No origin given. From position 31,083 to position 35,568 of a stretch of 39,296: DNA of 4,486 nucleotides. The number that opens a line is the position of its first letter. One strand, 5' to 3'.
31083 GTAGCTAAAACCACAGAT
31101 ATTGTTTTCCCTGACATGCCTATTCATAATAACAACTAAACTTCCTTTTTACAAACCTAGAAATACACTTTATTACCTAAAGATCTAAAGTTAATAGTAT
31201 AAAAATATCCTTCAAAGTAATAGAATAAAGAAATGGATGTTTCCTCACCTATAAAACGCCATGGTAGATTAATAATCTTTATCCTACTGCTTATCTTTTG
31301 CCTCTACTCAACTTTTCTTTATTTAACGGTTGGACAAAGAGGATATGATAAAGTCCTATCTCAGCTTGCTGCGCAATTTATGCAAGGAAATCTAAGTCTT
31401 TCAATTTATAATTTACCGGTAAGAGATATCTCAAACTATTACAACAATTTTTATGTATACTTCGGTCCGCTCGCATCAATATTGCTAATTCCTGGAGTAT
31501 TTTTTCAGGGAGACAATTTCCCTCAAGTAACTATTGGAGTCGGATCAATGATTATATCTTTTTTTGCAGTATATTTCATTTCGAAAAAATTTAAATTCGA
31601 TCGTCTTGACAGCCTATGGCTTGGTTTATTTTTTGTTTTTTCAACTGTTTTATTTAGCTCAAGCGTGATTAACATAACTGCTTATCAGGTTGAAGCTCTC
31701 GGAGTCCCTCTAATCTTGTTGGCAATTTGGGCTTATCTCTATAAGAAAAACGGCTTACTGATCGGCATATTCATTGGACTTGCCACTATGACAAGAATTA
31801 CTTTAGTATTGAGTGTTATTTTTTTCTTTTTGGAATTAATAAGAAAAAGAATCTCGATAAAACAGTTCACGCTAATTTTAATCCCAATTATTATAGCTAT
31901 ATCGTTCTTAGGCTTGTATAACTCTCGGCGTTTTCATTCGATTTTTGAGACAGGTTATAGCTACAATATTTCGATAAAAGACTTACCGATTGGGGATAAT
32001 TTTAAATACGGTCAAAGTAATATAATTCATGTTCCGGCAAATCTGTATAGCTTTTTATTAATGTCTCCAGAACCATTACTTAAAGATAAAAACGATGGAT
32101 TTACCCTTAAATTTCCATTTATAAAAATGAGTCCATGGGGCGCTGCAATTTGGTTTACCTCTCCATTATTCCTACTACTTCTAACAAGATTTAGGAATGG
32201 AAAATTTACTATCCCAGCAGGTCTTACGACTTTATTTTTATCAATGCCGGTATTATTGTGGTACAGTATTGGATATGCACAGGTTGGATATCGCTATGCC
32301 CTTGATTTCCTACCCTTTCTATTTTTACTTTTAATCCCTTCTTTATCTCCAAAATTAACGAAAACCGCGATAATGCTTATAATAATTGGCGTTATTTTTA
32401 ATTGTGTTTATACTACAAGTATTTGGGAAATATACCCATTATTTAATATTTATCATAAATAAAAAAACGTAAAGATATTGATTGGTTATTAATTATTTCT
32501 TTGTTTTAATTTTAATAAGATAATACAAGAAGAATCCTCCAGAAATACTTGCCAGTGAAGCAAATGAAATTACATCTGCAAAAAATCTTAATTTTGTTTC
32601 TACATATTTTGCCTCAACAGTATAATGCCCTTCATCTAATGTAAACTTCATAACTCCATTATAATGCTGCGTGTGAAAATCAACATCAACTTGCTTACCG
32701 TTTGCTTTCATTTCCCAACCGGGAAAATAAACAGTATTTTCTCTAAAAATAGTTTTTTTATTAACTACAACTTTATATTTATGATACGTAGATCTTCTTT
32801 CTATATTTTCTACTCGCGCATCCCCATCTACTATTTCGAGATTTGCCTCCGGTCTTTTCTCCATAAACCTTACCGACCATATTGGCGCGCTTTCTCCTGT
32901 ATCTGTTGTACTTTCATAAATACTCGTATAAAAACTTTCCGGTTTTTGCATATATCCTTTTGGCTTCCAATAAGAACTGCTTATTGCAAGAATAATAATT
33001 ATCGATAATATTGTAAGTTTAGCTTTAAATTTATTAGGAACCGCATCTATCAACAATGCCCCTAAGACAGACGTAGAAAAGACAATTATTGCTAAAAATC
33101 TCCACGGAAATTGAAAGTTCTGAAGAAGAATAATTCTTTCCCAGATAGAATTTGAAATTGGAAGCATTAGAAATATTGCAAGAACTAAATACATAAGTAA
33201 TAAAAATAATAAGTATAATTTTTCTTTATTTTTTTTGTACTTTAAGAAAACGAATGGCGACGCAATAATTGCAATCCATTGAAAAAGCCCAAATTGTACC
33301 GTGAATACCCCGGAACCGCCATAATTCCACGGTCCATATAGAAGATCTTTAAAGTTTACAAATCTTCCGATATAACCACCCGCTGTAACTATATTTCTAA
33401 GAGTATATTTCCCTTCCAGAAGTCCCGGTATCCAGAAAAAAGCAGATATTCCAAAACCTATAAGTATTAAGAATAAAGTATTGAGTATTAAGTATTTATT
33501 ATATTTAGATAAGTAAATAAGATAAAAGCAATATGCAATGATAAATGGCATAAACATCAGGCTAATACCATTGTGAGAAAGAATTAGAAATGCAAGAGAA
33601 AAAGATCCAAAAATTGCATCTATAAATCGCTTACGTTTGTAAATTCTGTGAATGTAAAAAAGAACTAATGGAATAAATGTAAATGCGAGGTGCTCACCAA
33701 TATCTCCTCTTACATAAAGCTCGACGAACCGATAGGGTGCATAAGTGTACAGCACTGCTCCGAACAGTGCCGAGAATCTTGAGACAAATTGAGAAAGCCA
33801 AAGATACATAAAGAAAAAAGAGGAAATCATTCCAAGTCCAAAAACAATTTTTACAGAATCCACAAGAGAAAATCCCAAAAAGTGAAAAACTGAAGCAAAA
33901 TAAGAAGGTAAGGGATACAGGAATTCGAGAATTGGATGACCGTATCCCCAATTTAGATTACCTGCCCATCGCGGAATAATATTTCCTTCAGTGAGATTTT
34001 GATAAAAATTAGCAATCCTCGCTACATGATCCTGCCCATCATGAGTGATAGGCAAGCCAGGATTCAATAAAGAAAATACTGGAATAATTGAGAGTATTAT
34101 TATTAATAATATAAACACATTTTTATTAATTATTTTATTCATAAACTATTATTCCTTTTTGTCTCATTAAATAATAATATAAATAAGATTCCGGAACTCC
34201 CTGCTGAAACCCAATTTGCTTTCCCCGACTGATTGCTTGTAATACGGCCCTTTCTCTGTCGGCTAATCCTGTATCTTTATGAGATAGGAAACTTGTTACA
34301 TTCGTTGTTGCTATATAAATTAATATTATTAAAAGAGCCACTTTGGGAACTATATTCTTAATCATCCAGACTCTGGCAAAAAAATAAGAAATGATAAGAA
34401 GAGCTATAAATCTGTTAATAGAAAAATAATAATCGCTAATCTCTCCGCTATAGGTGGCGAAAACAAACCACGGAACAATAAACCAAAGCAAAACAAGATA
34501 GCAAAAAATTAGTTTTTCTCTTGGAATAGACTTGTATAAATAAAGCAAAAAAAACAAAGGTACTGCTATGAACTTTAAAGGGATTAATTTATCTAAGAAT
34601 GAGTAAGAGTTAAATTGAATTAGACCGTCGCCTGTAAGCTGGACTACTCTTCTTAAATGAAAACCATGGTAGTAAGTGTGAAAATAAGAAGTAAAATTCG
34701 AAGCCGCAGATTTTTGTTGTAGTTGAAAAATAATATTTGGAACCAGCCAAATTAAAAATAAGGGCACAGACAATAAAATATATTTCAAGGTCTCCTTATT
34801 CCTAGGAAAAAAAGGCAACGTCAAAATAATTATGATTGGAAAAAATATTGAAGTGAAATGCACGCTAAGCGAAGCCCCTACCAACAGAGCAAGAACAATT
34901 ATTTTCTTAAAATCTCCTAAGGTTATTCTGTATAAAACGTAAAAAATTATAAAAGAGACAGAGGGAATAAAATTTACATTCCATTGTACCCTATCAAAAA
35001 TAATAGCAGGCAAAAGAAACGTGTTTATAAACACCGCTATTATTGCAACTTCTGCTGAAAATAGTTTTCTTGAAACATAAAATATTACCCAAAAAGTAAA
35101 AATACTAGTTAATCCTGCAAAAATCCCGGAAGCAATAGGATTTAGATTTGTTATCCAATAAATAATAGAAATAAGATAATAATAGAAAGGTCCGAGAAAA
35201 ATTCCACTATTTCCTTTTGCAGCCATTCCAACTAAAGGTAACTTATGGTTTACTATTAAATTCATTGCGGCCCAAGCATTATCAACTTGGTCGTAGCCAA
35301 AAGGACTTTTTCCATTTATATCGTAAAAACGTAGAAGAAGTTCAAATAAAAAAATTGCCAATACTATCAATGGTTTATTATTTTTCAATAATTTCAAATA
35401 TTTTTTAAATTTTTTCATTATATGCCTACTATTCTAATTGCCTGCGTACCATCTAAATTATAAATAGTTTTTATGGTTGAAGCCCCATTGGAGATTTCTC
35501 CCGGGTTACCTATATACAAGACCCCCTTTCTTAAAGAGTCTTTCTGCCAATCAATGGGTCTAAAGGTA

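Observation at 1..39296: A 39-kb super-locus dominated by GT-C-type membrane glycosyltransferase candidates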

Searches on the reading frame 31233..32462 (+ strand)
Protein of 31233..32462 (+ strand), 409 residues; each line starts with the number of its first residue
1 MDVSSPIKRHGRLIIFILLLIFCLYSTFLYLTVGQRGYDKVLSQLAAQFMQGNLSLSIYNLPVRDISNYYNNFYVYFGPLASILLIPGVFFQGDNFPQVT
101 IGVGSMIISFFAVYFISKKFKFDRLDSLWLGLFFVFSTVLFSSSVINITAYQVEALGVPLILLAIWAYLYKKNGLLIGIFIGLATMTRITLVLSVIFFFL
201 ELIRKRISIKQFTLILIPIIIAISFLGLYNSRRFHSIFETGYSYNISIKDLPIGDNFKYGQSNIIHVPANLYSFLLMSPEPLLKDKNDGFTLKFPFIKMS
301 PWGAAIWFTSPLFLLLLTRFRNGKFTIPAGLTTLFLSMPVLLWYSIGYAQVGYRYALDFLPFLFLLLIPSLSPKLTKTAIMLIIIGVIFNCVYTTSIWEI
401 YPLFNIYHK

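Call 4: search_protein_families(library=pfam, max_evalue=0.01, proteins=[window:31233-32462:+])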
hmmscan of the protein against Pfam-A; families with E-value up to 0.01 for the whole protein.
window:31233-32462:+ (409 aa): 0 families

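Call 11: search_protein_families(library=ncbifam, max_evalue=0.1, proteins=[window:31233-32462:+])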
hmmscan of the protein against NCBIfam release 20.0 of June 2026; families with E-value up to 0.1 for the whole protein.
window:31233-32462:+ (409 aa): 1 family
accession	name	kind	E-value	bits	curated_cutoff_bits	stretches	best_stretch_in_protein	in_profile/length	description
NF047440.1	LA3751_2_3_fam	subfamily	7.5e-05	21.7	200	1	101-395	104-383/460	LA_3751/LA_3752 family putative glycosyltransferase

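Call 12: search_protein_families(library=pfam, max_evalue=10, proteins=[window:31233-32462:+])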
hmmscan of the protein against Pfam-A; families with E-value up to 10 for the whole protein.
window:31233-32462:+ (409 aa): 2 families
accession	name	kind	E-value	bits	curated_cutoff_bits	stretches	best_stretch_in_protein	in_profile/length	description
PF16214.10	AC_N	-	0.093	12.3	30.9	1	93-228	152-274/415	Adenylyl cyclase N-terminal extracellular and transmembrane region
PF09852.15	DUF2079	-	2.9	7.3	28.2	1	105-388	73-326/459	Predicted membrane protein (DUF2079)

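Call 45: search_protein_representatives(protein=window:31233-32462:+)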
Query: 409 residues. Proteins with E-value up to 0.001 (for the whole library): 1385; up to 1e-10: 705; up to 1e-30: 111. The best 150 are listed.
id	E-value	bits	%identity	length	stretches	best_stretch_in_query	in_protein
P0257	1.0e-194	664.0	76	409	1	7-407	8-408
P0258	1.0e-85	305.0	42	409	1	15-407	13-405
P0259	2.0e-80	287.6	39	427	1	13-407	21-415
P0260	2.9e-71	257.4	41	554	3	15-203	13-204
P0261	1.5e-69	251.8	43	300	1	108-407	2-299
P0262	8.3e-69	249.3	49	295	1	10-277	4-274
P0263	6.9e-67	243.0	38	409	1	18-404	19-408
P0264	1.4e-64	235.4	41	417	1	14-406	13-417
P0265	1.6e-62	228.6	85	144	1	1-136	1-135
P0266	3.3e-61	224.3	39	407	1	15-403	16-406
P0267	1.1e-58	216.0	38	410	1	17-403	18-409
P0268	9.0e-58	213.0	61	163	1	248-406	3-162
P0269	2.3e-57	211.6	35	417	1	15-405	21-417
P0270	1.5e-53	199.0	36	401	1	13-400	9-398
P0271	5.7e-50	187.3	35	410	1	15-403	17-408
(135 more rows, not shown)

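Call 47: search_protein_families(library=pfam, alignment_id=A4, max_evalue=0.001)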
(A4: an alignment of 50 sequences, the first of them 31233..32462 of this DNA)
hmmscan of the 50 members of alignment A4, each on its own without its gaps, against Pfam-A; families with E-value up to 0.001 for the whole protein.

A. member 1, window:31233-32462:+ (409 aa): 0 families

B. families by the number of members that match (of 50 scanned): 2 families
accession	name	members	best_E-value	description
PF09852.15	DUF2079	1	0.0003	Predicted membrane protein (DUF2079)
PF09594.16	GT87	1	0.00082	Glycosyltransferase family 87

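Call 48: search_solved_structures(query=A4, max_evalue=10, show_alignments=2)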
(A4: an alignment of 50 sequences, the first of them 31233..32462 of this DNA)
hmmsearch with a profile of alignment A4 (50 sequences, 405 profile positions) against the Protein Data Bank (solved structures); distinct sequences matched with E-value up to 10: 7.
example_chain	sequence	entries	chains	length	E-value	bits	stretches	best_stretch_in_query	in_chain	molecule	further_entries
5mg3_G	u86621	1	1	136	0.028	16.5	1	177-212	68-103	Protein-export membrane protein SecG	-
9rbf_8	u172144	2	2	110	0.028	16.5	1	177-212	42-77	Protein-export membrane protein SecG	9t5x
2akh_X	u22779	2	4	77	0.09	14.8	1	177-207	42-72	Protein-export membrane protein secG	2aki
3j46_G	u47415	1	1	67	0.2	13.7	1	177-205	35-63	Protein-export membrane protein SecG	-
3j45_G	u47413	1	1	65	0.2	13.7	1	177-205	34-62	Protein-export membrane protein SecG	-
9dm5_A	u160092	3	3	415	1.3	11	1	78-202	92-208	Mannosyltransferase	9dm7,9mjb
5nco_j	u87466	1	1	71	2.1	10.3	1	177-204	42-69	Protein-export membrane protein SecG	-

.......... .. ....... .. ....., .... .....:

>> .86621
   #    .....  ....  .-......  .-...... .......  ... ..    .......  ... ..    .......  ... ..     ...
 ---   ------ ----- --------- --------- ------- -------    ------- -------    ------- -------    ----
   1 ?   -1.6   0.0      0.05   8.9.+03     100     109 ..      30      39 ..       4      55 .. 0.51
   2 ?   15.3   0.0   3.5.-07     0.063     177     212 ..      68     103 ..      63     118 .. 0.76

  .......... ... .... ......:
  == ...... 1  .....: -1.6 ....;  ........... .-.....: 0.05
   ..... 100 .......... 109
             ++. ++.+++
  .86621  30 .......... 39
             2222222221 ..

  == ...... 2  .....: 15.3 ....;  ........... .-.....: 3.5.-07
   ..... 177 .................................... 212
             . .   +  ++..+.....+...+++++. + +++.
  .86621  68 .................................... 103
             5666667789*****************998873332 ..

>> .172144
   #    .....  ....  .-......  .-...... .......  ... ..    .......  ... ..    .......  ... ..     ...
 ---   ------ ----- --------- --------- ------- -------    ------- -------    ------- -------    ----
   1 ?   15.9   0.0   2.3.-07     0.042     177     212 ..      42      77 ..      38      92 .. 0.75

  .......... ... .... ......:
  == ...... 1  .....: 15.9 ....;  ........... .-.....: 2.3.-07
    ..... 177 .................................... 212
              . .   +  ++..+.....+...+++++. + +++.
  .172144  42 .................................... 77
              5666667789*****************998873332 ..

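Call 55: predict_structure(alignment_id=A4)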
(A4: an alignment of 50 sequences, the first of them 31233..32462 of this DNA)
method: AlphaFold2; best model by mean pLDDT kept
length: 409 residues; sequences in the alignment: 50
mean_pLDDT: 94.1   pTM: 0.93
mean pLDDT of the five models: 94.1, 93.8, 93.5, 93.2, 92.7
residues with pLDDT >= 90: 357; 70-90: 39; 50-70: 7; < 50: 6
segments of 3 or more residues with pLDDT < 50: 1-3, 407-409
pLDDT, mean of each block of 10 residues (from residue 1): 66 97 96 79 97 94 90 96 98 96 98 98 98 98 95 98 98 97 98 98 93 98 98 97 89 90 96 97 89 95 95 97 96 98 90 96 98 97 98 94 71
secondary structure, 60 per line:
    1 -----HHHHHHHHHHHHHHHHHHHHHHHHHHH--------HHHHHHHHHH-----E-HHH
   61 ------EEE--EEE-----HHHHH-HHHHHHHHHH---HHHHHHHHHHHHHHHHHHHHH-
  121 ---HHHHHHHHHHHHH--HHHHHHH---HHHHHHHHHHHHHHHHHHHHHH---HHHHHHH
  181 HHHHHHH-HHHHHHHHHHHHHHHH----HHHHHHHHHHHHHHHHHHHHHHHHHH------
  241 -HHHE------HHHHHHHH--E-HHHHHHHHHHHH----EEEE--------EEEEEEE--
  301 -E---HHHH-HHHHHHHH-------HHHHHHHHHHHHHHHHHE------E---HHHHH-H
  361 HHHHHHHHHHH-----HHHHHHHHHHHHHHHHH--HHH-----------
elements in order: H6-32 H41-50 E67-69 E72-74 H80-84 H86-95 H99-119 H124-136 H139-145 H149-170 H174-187 H189-204 H209-234 H252-259 H264-275 E280-283 E292-298 H306-309 H311-318 H326-342 H354-358 H360-371 H377-393

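Call 58: fold_search(model_id=the predicted structure, library=pdb)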
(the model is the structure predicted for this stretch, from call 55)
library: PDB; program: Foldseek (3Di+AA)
matches with E <= 10: 88; with E <= 0.001: 2
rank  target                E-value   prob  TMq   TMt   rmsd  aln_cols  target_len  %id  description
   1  5f15                  3.7e-04  1.00  0.48  0.38   7.5       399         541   12  Crystal Structure of ArnT from Cupriavidus metallidurans bound to Undecaprenyl phosphate (released 2016-02-17)
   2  5ezm                  5.6e-04  1.00  0.47  0.37   8.6       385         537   12  Crystal Structure of ArnT from Cupriavidus metallidurans in the apo state (released 2016-02-17)
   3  3wak                  1.0e-03  1.00  0.46  0.25  11.8       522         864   13  Crystal structure of the Archaeoglobus fulgidus oligosaccharyltransferase (O29867_ARCFU) in the apo form (released 2013-10-30)
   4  7e9s_A                1.1e-03  1.00  0.42  0.23  14.1       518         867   13  Archaeal oligosaccharyltransferase AglB from Archaeoglobus fulgidus in complex with an inhibitory peptide and a dolich (released 2021-09-08)
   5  9dm7_A                7.0e-03  1.00  0.43  0.47  12.9       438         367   14  mannosyltransferase PimE in complex with Fab_E6 (released 2025-06-25)
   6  9dm5                  7.0e-03  1.00  0.40  0.42  12.8       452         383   13  Product-Bound mannosyltransferase PimE (released 2025-06-25)
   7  9wno_A                7.3e-03  1.00  0.42  0.43  11.0       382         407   18  Cryo-EM structure of Candida glabrata GPI mannosyltransferase I bound to Dol-P-Man (released 2025-12-03)
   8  9ub7_B                1.3e-02  0.99  0.40  0.41  14.8       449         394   15  Structure of glycosylphosphatidylinositol transamidase,state 1 (released 2026-04-08)
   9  8agc_A                1.4e-02  1.00  0.48  0.31  14.2       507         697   15  Structure of yeast oligosaccharylransferase complex with lipid-linked oligosaccharide and non-acceptor peptide bound (released 2022-12-07)
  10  9s6r_A                2.1e-02  1.00  0.46  0.48  11.1       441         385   12  Ternary cryo-EM structure of yeast ALG3 with Dol25-PP-GlcNAc2Man5, Dol25-P-Man, and Fab (released 2026-03-18)
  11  9s6s_A                4.9e-02  0.98  0.42  0.33  12.1       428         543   14  Ternary cryo-EM structure of human ALG9 with Dol25-PP-GlcNAc2Man6, Dol25-P-Man and Fab (released 2026-03-18)
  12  8imx_U                5.9e-02  0.98  0.42  0.41   8.3       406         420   12  Cryo-EM structure of GPI-T with a chimeric GPI-anchored protein (released 2023-08-16)
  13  9i5k_A                6.5e-02  1.00  0.54  0.46   7.2       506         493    9  Structure of the Chaetomium thermophilum Pmt4 homodimer (C2 symmetry) (released 2025-12-24)
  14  6c26_A                9.3e-02  0.98  0.45  0.31  14.6       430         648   15  The Cryo-EM structure of a eukaryotic oligosaccharyl transferase complex (released 2018-01-31)
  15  9s6u_A                9.3e-02  0.96  0.43  0.34  11.6       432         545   12  Ternary cryo-EM structure of human ALG9 with Dol25-PP-GlcNAc2Man8, Dol25-P-Man and Fab (released 2026-03-18)
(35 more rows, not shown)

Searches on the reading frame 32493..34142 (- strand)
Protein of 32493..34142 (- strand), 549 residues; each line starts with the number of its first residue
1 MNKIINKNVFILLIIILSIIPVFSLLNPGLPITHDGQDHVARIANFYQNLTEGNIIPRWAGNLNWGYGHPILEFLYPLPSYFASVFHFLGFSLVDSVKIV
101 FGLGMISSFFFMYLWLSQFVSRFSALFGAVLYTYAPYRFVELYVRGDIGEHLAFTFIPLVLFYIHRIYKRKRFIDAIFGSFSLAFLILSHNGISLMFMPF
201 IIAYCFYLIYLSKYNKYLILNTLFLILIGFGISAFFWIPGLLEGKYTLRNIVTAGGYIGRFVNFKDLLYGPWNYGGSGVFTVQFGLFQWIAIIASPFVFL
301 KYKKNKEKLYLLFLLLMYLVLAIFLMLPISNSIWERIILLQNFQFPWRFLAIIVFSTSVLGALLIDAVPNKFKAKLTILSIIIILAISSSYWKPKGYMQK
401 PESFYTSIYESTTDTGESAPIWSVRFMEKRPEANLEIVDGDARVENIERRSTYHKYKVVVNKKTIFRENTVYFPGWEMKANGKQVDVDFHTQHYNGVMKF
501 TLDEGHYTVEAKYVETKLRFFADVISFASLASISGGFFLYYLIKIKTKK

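Call 4: search_protein_families(library=pfam, max_evalue=0.01, proteins=[window:32493-34142:-])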
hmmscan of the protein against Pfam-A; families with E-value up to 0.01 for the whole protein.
window:32493-34142:- (549 aa): 1 family
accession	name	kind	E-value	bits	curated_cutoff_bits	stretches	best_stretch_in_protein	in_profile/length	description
PF10131.15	PTPS_related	-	3.8e-12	45.9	26.4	1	77-403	6-318/621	6-pyruvoyl-tetrahydropterin synthase related domain; membrane protein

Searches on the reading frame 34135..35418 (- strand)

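Call 7: search_protein_families(library=pfam, max_evalue=0.01, proteins=[window:34135-35418:-])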
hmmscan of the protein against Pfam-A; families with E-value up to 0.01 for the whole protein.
window:34135-35418:- (427 aa): 1 family
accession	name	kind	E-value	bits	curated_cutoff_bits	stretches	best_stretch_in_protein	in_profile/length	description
PF13231.12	PMT_2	-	2e-05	25.3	26.1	1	77-230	4-159/160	Dolichyl-phosphate-mannose-protein mannosyltransferase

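Call 11: search_protein_families(library=ncbifam, max_evalue=0.1, proteins=[window:34135-35418:-])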
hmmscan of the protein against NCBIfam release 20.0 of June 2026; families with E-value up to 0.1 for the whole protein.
window:34135-35418:- (427 aa): 0 families
